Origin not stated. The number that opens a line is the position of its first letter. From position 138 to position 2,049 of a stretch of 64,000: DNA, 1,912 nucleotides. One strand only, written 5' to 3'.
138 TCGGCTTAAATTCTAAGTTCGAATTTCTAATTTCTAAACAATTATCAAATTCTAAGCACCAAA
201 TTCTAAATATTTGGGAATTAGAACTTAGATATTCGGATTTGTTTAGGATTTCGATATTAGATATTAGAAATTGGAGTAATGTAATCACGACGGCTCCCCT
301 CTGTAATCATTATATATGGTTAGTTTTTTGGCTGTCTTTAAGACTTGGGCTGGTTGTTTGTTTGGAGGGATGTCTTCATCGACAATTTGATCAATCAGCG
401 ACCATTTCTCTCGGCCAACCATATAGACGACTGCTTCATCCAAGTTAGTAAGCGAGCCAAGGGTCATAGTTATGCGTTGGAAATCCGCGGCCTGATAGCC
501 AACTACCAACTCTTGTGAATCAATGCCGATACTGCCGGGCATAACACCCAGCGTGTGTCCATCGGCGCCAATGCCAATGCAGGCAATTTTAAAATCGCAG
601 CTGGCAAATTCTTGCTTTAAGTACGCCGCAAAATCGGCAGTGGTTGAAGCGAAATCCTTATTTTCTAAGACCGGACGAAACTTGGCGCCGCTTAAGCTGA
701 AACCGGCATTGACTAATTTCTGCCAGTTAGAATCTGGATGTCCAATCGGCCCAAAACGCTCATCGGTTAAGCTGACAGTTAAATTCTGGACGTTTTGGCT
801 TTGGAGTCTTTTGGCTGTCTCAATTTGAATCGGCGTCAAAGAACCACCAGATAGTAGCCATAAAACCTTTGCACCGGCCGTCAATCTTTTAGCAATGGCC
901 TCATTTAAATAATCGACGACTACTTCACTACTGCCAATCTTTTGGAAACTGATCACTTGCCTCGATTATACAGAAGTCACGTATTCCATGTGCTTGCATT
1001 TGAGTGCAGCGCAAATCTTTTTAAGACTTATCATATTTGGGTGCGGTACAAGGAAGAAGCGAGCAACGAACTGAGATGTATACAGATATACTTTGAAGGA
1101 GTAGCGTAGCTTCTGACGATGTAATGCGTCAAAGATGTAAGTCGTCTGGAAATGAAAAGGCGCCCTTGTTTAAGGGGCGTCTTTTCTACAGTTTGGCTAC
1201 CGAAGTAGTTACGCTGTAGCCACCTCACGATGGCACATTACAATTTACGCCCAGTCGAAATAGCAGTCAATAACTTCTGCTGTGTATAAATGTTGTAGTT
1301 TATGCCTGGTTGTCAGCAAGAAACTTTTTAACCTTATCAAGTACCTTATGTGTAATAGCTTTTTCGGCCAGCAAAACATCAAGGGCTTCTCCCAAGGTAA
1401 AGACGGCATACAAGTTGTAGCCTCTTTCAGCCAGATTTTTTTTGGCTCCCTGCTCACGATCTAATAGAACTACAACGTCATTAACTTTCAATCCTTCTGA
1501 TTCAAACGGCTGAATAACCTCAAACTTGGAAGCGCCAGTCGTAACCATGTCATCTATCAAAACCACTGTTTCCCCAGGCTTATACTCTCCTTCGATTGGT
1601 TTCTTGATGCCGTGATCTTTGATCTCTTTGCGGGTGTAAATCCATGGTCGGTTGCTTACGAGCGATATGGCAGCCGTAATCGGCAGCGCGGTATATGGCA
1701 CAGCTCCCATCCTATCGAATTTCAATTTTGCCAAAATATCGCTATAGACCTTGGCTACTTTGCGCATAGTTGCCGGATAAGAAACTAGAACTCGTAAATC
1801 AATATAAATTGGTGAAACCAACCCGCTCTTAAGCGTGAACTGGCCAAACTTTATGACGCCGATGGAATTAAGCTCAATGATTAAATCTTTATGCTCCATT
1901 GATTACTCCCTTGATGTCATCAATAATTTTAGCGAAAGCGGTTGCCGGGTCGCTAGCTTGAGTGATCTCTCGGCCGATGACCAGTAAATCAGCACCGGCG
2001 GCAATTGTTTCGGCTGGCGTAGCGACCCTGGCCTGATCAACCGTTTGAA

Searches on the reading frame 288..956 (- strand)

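Call 97: search_protein_families(library=pfam, proteins=[window:288-956:-], max_evalue=0.001)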
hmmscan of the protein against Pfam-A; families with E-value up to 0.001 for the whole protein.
window:288-956:- (223 aa): 1 family
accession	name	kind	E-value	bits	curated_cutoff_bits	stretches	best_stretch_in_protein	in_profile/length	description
PF01182.26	Glucosamine_iso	-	4.1e-23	82.9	27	1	12-210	9-221/225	Glucosamine-6-phosphate isomerases/6-phosphogluconolactonase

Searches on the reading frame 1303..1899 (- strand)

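Call 97: search_protein_families(library=pfam, proteins=[window:1303-1899:-], max_evalue=0.001)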
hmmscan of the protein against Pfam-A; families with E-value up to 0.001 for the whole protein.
window:1303-1899:- (199 aa): 1 family
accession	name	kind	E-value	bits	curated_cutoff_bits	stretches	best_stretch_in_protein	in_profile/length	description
PF00156.33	Pribosyltran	-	2.7e-05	24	26.3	1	103-155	81-133/158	Phosphoribosyl transferase domain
